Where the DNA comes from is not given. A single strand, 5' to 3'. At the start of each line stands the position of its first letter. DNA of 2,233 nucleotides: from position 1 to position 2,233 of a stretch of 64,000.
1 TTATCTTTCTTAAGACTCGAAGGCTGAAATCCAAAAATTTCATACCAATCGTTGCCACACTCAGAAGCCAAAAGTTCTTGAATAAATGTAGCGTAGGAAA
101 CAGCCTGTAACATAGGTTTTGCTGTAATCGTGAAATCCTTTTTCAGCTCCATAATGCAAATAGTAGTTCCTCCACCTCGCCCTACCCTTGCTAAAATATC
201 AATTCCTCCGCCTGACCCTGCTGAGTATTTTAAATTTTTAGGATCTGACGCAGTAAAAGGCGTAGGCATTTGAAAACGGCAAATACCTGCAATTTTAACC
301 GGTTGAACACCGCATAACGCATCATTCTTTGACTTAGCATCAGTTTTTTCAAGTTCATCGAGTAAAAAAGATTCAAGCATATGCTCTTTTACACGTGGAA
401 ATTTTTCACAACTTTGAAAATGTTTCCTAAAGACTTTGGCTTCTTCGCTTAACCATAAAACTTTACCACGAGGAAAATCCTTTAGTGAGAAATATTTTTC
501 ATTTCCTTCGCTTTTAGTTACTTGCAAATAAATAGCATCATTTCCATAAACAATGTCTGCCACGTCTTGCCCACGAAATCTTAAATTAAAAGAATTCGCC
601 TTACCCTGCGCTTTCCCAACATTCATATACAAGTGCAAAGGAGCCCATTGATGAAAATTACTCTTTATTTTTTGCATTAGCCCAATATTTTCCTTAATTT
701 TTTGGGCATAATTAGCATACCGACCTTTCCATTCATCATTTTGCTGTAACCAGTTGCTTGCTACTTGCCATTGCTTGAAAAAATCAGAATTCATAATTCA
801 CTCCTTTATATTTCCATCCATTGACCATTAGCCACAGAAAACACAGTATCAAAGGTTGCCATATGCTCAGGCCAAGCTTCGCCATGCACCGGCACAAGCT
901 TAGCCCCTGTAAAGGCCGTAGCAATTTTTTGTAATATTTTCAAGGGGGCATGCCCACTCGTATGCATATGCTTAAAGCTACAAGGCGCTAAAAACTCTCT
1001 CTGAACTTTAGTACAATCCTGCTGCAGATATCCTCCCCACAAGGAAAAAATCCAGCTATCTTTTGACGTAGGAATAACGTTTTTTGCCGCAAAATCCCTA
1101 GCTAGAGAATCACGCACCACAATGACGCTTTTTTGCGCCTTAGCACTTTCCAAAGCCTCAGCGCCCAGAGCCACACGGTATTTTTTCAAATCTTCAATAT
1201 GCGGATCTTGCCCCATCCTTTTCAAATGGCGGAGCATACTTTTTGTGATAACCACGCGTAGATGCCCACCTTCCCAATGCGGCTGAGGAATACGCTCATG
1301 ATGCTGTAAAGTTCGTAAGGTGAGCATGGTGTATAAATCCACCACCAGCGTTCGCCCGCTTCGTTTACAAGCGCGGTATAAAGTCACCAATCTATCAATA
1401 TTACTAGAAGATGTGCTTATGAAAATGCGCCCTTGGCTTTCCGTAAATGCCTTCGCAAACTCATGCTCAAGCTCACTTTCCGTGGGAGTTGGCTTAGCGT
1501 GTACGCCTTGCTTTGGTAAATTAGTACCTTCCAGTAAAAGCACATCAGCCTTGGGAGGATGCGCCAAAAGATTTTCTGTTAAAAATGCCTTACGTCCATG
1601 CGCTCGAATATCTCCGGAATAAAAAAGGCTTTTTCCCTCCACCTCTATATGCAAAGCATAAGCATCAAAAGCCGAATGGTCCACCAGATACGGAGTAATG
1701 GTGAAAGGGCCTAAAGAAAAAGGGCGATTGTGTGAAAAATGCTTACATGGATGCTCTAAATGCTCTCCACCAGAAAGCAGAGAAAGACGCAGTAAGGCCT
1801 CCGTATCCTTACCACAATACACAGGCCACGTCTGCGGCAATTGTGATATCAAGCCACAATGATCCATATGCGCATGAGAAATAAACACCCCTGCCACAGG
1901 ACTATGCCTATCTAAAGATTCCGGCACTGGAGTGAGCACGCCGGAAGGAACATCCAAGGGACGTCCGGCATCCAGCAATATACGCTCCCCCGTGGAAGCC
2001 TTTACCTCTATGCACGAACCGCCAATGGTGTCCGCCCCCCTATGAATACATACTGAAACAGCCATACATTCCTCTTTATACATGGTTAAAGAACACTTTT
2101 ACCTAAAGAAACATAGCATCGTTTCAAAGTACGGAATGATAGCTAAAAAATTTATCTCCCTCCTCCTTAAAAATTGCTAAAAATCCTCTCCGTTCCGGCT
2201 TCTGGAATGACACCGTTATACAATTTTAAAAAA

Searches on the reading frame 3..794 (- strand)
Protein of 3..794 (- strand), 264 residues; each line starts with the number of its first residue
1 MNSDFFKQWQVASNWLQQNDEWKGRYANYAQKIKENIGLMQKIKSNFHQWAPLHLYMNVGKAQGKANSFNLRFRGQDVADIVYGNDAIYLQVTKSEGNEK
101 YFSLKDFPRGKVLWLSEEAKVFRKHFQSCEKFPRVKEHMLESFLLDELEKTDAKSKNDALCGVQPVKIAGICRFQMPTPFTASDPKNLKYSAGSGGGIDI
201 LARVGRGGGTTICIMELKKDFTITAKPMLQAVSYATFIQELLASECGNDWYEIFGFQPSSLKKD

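Call 10: search_protein_families(library=padloc, proteins=[window:3-794:-], max_evalue=0.01)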
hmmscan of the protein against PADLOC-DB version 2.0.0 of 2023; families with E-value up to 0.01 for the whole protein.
window:3-794:- (264 aa): 0 families

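Call 11: search_protein_families(library=ncbifam, proteins=[window:3-794:-], max_evalue=0.01)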
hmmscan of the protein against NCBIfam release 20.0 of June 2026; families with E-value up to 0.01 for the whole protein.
window:3-794:- (264 aa): 0 families

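Call 44: search_protein_families(library=pfam, proteins=[window:3-794:-], max_evalue=1)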
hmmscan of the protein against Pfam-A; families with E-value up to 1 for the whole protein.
window:3-794:- (264 aa): 0 families

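Call 87: search_solved_structures(query=window:3-794:-, max_evalue=1)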
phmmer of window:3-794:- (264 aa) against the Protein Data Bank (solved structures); distinct sequences matched with E-value up to 1: 1.
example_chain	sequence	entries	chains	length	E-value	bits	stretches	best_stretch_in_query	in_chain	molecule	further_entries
9lqi_B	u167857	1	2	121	0.17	14.4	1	190-225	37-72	Nanobody-161 (B chain)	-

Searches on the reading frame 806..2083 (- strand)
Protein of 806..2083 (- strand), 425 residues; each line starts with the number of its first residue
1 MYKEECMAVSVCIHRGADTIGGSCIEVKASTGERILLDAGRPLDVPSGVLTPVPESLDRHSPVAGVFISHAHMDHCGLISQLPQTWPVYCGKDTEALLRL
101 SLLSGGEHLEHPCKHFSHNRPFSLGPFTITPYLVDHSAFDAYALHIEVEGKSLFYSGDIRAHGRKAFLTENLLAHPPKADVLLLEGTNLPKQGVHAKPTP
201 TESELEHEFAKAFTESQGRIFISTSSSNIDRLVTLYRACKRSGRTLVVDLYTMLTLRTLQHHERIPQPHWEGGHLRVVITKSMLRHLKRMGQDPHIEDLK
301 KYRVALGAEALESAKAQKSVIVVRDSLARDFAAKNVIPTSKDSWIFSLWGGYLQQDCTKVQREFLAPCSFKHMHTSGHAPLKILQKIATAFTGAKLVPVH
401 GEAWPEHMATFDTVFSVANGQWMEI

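Call 6: search_protein_families(library=pfam, proteins=[window:806-2083:-], max_evalue=0.01)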
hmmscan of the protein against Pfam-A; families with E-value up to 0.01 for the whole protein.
window:806-2083:- (425 aa): 3 families
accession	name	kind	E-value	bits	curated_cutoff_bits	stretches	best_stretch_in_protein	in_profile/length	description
PF12706.13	Lactamase_B_2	-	9.4e-16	58.4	27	1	34-193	2-171/200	Beta-lactamase superfamily domain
PF00753.33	Lactamase_B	-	5.6e-06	26.9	22.7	1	22-88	6-69/196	Metallo-beta-lactamase superfamily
PF07521.17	RMMBL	-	0.0082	16.6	21.6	0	370-411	8-48/63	Zn-dependent metallo-hydrolase RNA specificity domain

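Call 10: search_protein_families(library=padloc, proteins=[window:806-2083:-], max_evalue=0.01)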
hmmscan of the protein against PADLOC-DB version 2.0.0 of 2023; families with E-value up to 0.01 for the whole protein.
window:806-2083:- (425 aa): 0 families

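Call 11: search_protein_families(library=ncbifam, proteins=[window:806-2083:-], max_evalue=0.01)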
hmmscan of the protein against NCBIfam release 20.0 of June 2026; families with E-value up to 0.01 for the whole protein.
window:806-2083:- (425 aa): 5 families
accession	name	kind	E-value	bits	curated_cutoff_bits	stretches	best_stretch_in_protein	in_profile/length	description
TIGR00649.1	MG423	subfamily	8.2e-18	64.1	400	1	16-248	8-249/546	RNase J family beta-CASP ribonuclease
NF047419.1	RNase_J1_RnjA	exception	5.2e-13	48.5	820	1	60-248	57-247/549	ribonuclease J1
TIGR03675.1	arCOG00543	equivalog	8.8e-09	34.1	580.2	1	9-102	175-271/631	beta-CASP ribonuclease aCPSF1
NF045584.1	cas14_MBL_CASP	equivalog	9.7e-07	27.5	800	0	17-82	9-70/612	type VII CRISPR-associated protein Cas14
NF041851.1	cyc_nuc_deg_phdiest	equivalog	4.8e-06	26.2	400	1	114-187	119-185/253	cyclic nucleotide-degrading phosphodiesterase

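Call 26: find_homologous_proteins(query=window:809-2065:-, max_evalue=0.00001)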
Query window:809-2065:- (419 aa): 3496 proteins with E <= 0.00001 among 8000 candidates; the best 120 are listed.
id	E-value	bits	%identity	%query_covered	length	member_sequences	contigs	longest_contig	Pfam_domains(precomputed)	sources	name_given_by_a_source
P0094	2.1e-287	971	100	100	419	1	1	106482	PF12706.14,PF00753.34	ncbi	-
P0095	4.2e-184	630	65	100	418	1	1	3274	PF12706.14,PF07521.18,PF00753.34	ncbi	-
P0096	4.5e-157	541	57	100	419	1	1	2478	PF12706.14,PF23023.2,PF07521.18,PF00753.34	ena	-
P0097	2.0e-153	529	54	100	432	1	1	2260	PF12706.14,PF07521.18,PF00753.34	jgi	-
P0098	2.9e-153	529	54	100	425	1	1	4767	PF12706.14,PF00753.34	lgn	-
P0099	1.0e-152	527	54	100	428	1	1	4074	PF12706.14,PF07521.18,PF00753.34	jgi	-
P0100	2.7e-152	526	54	100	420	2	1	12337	PF12706.14,PF07521.18,PF00753.34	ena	-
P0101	3.4e-151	522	55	99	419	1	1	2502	PF12706.14,PF07521.18,PF00753.34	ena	-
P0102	6.4e-151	521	54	100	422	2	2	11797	PF12706.14,PF07521.18,PF00753.34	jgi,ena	-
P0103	1.0e-150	520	53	100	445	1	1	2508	PF12706.14,PF07521.18,PF00753.34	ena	-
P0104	1.3e-150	520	54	100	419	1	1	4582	PF12706.14,PF00753.34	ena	-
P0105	2.2e-150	519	54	100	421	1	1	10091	PF12706.14,PF23023.2,PF07521.18,PF00753.34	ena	-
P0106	2.0e-149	516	54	100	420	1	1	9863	PF12706.14,PF07521.18,PF00753.34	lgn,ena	-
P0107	2.9e-149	516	53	100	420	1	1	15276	PF12706.14,PF23023.2,PF07521.18,PF00753.34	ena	-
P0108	3.5e-149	515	53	99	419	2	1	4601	PF12706.14,PF23023.2,PF07521.18,PF00753.34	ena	-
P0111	1.7e-148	513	53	100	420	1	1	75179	PF12706.14,PF23023.2,PF00753.34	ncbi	ncbi:MAG: Ribonuclease J [Desulfovibrio sp.]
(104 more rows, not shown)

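Call 27: find_encoding_contigs(protein=P0102, flank=10000, max_places=3)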
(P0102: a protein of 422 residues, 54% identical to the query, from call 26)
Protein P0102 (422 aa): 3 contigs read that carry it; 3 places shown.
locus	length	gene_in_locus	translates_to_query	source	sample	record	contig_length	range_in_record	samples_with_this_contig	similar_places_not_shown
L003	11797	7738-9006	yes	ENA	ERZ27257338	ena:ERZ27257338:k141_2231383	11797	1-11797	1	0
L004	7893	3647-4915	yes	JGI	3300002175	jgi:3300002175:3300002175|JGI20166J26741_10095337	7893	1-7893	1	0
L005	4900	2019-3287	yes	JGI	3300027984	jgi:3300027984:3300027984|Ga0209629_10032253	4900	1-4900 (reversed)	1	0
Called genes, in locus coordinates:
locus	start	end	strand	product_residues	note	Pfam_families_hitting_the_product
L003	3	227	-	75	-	?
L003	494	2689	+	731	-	PF13604:AAA_30 (faint), PF00580:UvrD-helicase, PF01443:Viral_helicase1 (faint), PF13245:AAA_19, PF13361:UvrD_C, PF13538:UvrD_C_2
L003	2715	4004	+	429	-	PF08245:Mur_ligase_M (weak), PF02875:Mur_ligase_C, PF27239:FOL3_C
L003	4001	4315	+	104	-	PF01844:HNH, PF13395:HNH_4 (faint), PF14279:HNH_5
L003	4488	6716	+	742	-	PF00910:RNA_helicase (faint), PF13401:AAA_22 (faint), PF13521:AAA_28 (faint), PF13191:AAA_16 (faint), PF05496:RuvB_N (weak), PF00004:AAA, PF05707:Zot (weak), PF00004:AAA, +18 more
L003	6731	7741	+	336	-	PF13280:WYL, PF25583:WCX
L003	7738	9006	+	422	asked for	PF00753:Lactamase_B, PF12706:Lactamase_B_2, PF07521:RMMBL (weak)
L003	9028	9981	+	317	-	-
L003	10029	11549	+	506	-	PF14284:PcfJ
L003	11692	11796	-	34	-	?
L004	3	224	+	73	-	?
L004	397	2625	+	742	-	PF00910:RNA_helicase (faint), PF13401:AAA_22 (faint), PF13521:AAA_28 (faint), PF13191:AAA_16 (faint), PF05496:RuvB_N (weak), PF00004:AAA, PF05707:Zot (weak), PF00004:AAA, +19 more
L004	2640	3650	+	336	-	PF13280:WYL, PF25583:WCX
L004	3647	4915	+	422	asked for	PF00753:Lactamase_B, PF12706:Lactamase_B_2, PF07521:RMMBL (weak)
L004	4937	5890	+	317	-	-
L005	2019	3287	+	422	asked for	PF00753:Lactamase_B, PF12706:Lactamase_B_2, PF07521:RMMBL (weak)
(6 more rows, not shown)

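Call 28: find_encoding_contigs(protein=P0095, flank=10000, max_places=3)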
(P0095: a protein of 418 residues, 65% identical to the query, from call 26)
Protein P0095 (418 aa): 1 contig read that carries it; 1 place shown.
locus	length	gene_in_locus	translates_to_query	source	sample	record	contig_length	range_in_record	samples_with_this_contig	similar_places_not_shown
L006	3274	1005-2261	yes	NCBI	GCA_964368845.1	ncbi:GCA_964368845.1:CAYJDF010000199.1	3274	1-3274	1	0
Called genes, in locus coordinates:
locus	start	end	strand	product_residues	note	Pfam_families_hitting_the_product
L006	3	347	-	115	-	?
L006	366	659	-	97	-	-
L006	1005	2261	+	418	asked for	PF00753:Lactamase_B (weak), PF12706:Lactamase_B_2, PF07521:RMMBL (faint)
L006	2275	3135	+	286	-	-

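Call 29: find_encoding_contigs(protein=P0111, flank=10000, max_places=3)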
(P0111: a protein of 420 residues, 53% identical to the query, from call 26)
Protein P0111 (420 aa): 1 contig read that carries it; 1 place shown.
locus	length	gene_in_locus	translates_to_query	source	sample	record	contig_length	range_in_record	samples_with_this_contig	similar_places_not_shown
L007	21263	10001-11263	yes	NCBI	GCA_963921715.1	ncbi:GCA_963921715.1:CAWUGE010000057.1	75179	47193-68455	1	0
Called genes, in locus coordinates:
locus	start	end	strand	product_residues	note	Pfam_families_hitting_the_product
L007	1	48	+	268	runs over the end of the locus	-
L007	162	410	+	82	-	-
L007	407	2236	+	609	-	PF00145:DNA_methylase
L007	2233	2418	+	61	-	-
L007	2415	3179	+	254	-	-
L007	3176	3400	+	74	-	-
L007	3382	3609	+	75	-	-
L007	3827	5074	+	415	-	PF00589:Phage_integrase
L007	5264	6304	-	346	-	PF13310:Virulence_RhuM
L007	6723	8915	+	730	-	PF13401:AAA_22 (faint), PF13481:AAA_25 (faint), PF09848:SLFN-g3_helicase (faint), PF13207:AAA_17 (faint), PF12775:AAA_7 (faint), PF00004:AAA, PF13191:AAA_16 (weak), PF00004:AAA, +16 more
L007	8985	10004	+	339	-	PF25583:WCX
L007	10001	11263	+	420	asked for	PF00753:Lactamase_B (weak), PF23023:Anti-Pycsar_Apyc1 (faint), PF12706:Lactamase_B_2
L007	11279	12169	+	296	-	-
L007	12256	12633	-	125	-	-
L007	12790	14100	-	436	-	PF01076:Mob_Pre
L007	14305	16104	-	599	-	PF13362:Toprim_3, PF13481:AAA_25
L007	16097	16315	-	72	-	PF05930:Phage_AlpA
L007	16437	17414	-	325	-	-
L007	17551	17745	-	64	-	-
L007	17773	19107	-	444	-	PF13356:Arm-DNA-bind_3, PF14659:Phage_int_SAM_3 (weak), PF22022:Phage_int_M (weak), PF00589:Phage_integrase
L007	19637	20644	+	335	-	PF00044:Gp_dh_N, PF02800:Gp_dh_C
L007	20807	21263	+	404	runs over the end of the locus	PF07690:MFS_1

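Call 43: search_protein_families(library=padloc, proteins=[L003:4488-6716:+, L003:9028-9981:+, L007:11279-12169:+, L007:6723-8915:+, L003:10029-11549:+, L006:2275-3135:+], max_evalue=0.01)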
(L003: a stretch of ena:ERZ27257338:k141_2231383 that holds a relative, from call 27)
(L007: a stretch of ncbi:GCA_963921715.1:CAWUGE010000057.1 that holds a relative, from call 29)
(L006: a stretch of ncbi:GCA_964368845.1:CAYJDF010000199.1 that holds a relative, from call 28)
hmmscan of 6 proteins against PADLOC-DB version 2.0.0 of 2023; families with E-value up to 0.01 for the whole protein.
L003:4488-6716:+ (742 aa): 16 families
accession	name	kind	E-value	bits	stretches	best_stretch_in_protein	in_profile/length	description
PDLC02196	IetA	-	6.7e-36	122.5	3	529-672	123-269/374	-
PDLC02195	IetA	-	1.4e-33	114.8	3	528-671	137-283/395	-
PDLC04232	IetA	-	4.8e-28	96.5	3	530-664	118-255/330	-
PDLC00914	TRIP13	-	5.5e-22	76.6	2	527-671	70-234/302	TRIP13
PDLC04231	IetA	-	2.9e-18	64.6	2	530-653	119-245/262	-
PDLC04140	mad8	-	9.7e-18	62.7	2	322-401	170-251/314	mads_8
PDLC00915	TRIP13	-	6.2e-13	46.8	2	531-651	66-207/302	TRIP13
PDLC03838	DolB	-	1.6e-12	45.4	2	529-605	167-248/375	-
PDLC03920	MkoA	-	2.5e-05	20.8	0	284-302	635-653/1112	-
PDLC03921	MkoA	-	0.00017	17.4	0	284-301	1046-1063/1607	-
PDLC01515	Csx3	-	0.00022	18.9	0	526-556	4-34/183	"CAS-I,CAS-III; associated"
PDLC01995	RtcR_PspF2--CARF_AAA_HTH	-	0.00041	17.6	0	503-555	165-217/481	-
PDLC04606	PDC-M37B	-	0.0007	16.9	0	531-557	177-203/390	-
PDLC03924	MkoC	-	0.0017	14.5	0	535-546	273-284/1136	-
PDLC05035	PDC-S53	-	0.0024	14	0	526-554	508-536/900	-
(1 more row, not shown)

L003:9028-9981:+ (317 aa): 5 families
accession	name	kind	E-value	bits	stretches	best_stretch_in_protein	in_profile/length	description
PDLC04916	PDC-S11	-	1.2e-07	29.1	1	202-277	46-120/358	-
PDLC04915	PDC-S11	-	1.8e-05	22.2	1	213-282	61-129/379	-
PDLC04913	PDC-S11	-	6.1e-05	20.2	1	212-275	60-122/375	-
PDLC04910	PDC-S11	-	0.00063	17.1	1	212-279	59-125/359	-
PDLC04944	PDC-S18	-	0.0015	16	1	213-250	55-92/307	-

L007:11279-12169:+ (296 aa): 0 families

L007:6723-8915:+ (730 aa): 18 families
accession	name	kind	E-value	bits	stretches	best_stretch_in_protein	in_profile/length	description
PDLC02196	IetA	-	4e-37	126.5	3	520-718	124-325/374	-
PDLC02195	IetA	-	8.5e-34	115.5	3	520-663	139-285/395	-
PDLC04232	IetA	-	1.5e-24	85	2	519-660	117-261/330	-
PDLC00914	TRIP13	-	2.5e-22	77.7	2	521-661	74-234/302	TRIP13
PDLC04231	IetA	-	1e-16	59.6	2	520-643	119-245/262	-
PDLC04140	mad8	-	4e-13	47.5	1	272-297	29-54/314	mads_8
PDLC03838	DolB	-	5.5e-12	43.6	1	520-550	168-198/375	-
PDLC00915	TRIP13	-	6.4e-12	43.5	2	516-594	61-151/302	TRIP13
PDLC01515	Csx3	-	4e-05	21.3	0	266-293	2-29/183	"CAS-I,CAS-III; associated"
PDLC04789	PDC-S01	-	8.7e-05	19.7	0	260-341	7-87/375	-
PDLC03920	MkoA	-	0.00015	18.1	0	272-291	633-652/1112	-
PDLC01045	Csx3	-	0.0013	16.1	0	250-293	88-130/286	Csx3-AAA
PDLC01995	RtcR_PspF2--CARF_AAA_HTH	-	0.0015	15.8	0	476-544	148-216/481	-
PDLC04791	PDC-S01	-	0.0032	14.2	0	523-601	24-105/395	-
PDLC03924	MkoC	-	0.0057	12.8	0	525-537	273-285/1136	-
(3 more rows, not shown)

L003:10029-11549:+ (506 aa): 0 families

L006:2275-3135:+ (286 aa): 0 families

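Call 44: search_protein_families(library=pfam, proteins=[L003:9028-9981:+, L007:11279-12169:+, L006:2275-3135:+, L003:4488-6716:+], max_evalue=1)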
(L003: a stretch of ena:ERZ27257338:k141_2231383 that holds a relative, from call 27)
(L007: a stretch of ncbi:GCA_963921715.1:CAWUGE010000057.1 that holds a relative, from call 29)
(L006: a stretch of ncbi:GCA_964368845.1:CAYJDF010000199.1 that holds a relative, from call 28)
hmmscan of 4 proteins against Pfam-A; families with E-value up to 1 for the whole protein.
L003:9028-9981:+ (317 aa): 1 family
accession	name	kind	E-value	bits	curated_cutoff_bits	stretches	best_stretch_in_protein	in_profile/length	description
PF01939.22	NucS_C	-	0.062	13.7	24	1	202-250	23-70/124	Endonuclease NucS C-terminal domain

L007:11279-12169:+ (296 aa): 3 families
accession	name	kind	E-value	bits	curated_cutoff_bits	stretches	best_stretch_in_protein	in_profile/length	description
PF08011.17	PDDEXK_9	-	0.041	14.3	25.5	1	152-213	23-84/105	PD-(D/E)XK nuclease superfamily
PF11920.14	DUF3438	-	0.064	13.1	25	1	131-207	62-133/252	Protein of unknown function (DUF3438)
PF03008.20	DUF234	-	0.17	12.7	22.5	1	157-183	65-91/100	Archaea bacterial proteins of unknown function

L006:2275-3135:+ (286 aa): 0 families

L003:4488-6716:+ (742 aa): 63 families (the best 25 are shown)
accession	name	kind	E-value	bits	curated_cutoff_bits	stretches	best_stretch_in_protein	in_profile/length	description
PF00004.35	AAA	-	1e-45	155.9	21.2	2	531-653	1-130/131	ATPase family associated with various cellular activities (AAA)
PF05496.18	RuvB_N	-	4.1e-13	49.8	27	2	280-350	33-97/159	Holliday junction DNA helicase RuvB P-loop domain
PF07728.20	AAA_5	-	9.8e-13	48.7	22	2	531-596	2-76/139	AAA domain (dynein-related subfamily)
PF13401.12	AAA_22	-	1.2e-12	48.7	27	2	528-644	5-76/130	AAA domain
PF05707.18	Zot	-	4.7e-12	46.2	20.3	2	327-413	72-160/197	Zonular occludens toxin (Zot)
PF13191.12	AAA_16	-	1.1e-11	45.9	32.6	2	272-324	15-64/167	AAA ATPase domain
PF13238.12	AAA_18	-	2.1e-09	38.3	29.4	2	283-310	1-25/128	AAA domain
PF00910.28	RNA_helicase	-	6.4e-09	36.7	21.5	2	532-561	2-31/105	RNA helicase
PF13671.12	AAA_33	-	9.1e-09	36.2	27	2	532-646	3-92/143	AAA domain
PF20720.3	nSTAND3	-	1.8e-08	34.7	27.2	2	526-638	15-115/155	Novel STAND NTPase 3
PF13479.12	AAA_24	-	2e-08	34.8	27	2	282-301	4-23/195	AAA domain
PF02367.23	TsaE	-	4.1e-08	33.7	26.6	2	271-313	13-53/128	Threonylcarbamoyl adenosine biosynthesis protein TsaE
PF05729.18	NACHT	-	7e-08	32.9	26.7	2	530-559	2-31/167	NACHT domain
PF12775.13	AAA_7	-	2e-07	31.2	25.8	2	253-305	6-58/181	P-loop containing dynein motor region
PF13521.12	AAA_28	-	4.7e-07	30.6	27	2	283-305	2-24/164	AAA domain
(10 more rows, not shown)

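Call 54: find_related_loci(query=window:809-2065:-, collection=viral_contigs, flank=8000)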
Query window:809-2065:- (419 aa) in viral_contigs; peptide patterns used: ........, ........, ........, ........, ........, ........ (x = any residue, [..] = any of these).
3 stretches matched a pattern, but none encodes a relative of the query by tblastn (E <= 1e-3).

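Call 59: find_related_loci(query=A3, collection=metagenome_contigs, flank=6000)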
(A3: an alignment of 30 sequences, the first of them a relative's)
Query A3 (419 aa) in metagenome_contigs; peptide patterns used: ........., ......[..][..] (x = any residue, [..] = any of these).
600 stretches matched a pattern (row limit reached: there are more); 569 encode a relative of the query (tblastn E <= 1e-3); the best 80 are kept; 80 distinct loci.
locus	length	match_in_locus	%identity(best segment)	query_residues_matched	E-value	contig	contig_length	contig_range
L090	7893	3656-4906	54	3-419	7e-156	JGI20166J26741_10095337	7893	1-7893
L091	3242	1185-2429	55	1-415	6e-163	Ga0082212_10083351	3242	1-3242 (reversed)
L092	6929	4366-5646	52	3-419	6e-151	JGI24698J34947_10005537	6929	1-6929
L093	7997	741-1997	53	2-419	2e-147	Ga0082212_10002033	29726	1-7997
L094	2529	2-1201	53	20-419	1e-153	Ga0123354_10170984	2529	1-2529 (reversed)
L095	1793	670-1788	57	1-373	2e-156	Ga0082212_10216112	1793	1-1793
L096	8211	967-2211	52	3-417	5e-143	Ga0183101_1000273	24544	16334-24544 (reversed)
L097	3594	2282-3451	47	3-398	7e-117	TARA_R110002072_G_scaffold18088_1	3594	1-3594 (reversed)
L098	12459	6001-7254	44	4-419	1e-114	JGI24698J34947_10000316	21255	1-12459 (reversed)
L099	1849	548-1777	46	2-415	5e-120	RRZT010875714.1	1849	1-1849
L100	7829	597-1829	45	2-419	5e-110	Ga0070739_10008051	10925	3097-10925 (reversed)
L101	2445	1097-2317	44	3-415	1e-114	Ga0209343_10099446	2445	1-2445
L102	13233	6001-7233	42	3-419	2e-109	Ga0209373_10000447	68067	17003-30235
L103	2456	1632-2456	59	1-274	2e-114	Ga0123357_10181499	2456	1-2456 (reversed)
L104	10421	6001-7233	44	3-419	5e-109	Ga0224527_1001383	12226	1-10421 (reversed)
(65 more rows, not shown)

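Call 86: search_solved_structures(query=window:809-2065:-, max_evalue=0.001)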
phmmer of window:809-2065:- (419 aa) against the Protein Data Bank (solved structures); distinct sequences matched with E-value up to 0.001: 21.
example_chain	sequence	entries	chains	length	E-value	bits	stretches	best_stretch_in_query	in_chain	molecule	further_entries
7pcr_A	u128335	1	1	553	4.5e-16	62.1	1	9-229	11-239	Ribonuclease J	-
8cgl_A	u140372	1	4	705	1e-15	60.9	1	9-229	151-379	Ribonuclease J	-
2az4_A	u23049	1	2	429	1.8e-12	50.2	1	57-243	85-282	hypothetical protein EF2904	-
3zq4_A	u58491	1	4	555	4.3e-09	39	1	26-242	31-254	RIBONUCLEASE J 1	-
3bk1_A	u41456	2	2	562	1.2e-07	34.3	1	44-249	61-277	Metal dependent hydrolase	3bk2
6k6s_A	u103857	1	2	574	2.4e-07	33.3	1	26-241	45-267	Ribonuclease J 1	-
5a0t_A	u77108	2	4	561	4.4e-07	32.4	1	48-240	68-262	RIBONUCLEASE J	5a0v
3t3n_A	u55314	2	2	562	2.6e-06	29.9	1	53-249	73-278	Metal dependent hydrolase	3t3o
4xwt_A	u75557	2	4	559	5.1e-06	29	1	48-250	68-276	DR2417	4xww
7wnt_A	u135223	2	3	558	5.3e-06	28.9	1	47-240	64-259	Ribonuclease J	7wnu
6k6w_A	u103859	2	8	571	9.4e-06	28.1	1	26-232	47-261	Ribonuclease J 2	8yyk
8yyj_A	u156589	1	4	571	1.4e-05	27.5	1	26-232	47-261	Ribonuclease J 2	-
3ie0_A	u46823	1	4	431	2.1e-05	26.9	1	22-198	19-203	Ribonuclease TTHA0252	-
2dkf_A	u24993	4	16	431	2.1e-05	26.9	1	22-198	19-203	metallo-beta-lactamase superfamily protein | Ribonuclease TTHA0252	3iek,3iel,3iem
3idz_A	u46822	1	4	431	2.1e-05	26.9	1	22-198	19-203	Ribonuclease TTHA0252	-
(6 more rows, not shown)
